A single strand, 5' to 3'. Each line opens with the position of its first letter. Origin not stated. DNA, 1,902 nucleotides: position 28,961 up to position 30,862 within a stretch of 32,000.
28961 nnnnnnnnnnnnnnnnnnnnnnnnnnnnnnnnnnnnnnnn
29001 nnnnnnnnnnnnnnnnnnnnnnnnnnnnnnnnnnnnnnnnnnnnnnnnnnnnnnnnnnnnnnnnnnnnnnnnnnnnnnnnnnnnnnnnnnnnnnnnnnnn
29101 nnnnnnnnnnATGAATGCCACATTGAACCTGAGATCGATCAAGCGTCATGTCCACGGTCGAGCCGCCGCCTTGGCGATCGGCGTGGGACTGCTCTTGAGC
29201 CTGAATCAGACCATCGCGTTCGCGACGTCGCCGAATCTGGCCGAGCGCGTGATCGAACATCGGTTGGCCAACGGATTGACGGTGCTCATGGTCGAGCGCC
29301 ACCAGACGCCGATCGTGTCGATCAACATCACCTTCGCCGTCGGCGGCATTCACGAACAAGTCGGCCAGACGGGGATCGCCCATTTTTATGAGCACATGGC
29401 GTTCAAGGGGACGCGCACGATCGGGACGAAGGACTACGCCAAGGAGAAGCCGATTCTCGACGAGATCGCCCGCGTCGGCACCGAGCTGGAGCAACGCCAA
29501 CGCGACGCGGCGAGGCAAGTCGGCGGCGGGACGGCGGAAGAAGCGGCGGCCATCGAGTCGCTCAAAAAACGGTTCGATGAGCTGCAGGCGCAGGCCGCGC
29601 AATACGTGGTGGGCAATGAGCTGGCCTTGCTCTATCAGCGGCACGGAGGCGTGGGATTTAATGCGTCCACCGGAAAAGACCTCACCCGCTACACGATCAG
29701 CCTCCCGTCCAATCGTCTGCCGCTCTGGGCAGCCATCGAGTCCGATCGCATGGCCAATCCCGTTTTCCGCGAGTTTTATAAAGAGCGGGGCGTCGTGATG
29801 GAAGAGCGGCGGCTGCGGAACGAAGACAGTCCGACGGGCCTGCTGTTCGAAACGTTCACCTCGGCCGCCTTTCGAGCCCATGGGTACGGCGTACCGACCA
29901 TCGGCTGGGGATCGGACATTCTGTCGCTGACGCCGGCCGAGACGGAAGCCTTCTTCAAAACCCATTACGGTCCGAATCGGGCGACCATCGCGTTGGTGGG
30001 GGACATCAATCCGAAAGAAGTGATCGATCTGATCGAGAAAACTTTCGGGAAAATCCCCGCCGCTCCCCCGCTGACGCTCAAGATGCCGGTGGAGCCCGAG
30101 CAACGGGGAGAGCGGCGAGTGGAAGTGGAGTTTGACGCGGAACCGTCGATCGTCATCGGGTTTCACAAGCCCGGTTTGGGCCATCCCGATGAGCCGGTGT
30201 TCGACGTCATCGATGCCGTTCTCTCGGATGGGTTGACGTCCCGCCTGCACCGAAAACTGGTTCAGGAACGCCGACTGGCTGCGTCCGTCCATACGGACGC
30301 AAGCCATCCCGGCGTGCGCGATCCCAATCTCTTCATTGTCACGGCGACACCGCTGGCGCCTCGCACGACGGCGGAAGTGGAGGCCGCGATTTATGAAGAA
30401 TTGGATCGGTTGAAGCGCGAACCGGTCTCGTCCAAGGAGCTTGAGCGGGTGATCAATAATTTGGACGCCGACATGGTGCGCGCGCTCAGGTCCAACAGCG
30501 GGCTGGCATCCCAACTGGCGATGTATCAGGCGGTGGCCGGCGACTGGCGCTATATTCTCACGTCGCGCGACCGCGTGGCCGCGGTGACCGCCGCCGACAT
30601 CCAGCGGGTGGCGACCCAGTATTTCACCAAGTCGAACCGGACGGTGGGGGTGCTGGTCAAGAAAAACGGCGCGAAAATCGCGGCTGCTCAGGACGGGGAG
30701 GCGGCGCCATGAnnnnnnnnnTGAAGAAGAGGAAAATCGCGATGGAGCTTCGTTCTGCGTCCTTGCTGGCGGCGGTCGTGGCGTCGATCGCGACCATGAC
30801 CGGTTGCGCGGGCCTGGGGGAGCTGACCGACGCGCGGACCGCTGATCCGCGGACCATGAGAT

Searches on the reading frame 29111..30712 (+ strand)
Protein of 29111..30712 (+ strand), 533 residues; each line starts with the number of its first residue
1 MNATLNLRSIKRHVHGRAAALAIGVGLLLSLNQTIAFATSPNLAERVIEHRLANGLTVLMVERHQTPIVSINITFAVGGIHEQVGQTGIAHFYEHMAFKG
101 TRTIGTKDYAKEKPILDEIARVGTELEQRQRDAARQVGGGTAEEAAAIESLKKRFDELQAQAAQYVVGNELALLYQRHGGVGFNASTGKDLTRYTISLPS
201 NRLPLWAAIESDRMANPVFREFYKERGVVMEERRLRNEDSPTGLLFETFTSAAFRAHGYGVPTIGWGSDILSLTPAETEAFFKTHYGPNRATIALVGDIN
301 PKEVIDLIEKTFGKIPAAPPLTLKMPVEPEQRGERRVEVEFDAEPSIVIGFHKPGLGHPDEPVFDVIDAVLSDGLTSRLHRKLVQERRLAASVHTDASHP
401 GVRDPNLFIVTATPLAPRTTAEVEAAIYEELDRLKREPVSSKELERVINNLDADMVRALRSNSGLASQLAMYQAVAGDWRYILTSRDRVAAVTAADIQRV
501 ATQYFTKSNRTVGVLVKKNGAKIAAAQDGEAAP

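Call 57: search_protein_families(library=pfam, proteins=[window:29111-30712:+], max_evalue=0.0001)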
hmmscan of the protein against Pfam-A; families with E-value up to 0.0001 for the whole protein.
window:29111-30712:+ (533 aa): 2 families
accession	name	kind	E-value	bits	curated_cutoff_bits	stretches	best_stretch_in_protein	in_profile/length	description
PF05193.26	Peptidase_M16_C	-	4.5e-35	121.6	23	1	272-451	1-181/181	Peptidase M16 inactive domain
PF00675.25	Peptidase_M16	-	7.6e-17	62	22.3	2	58-110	2-54/149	Insulinase (Peptidase family M16)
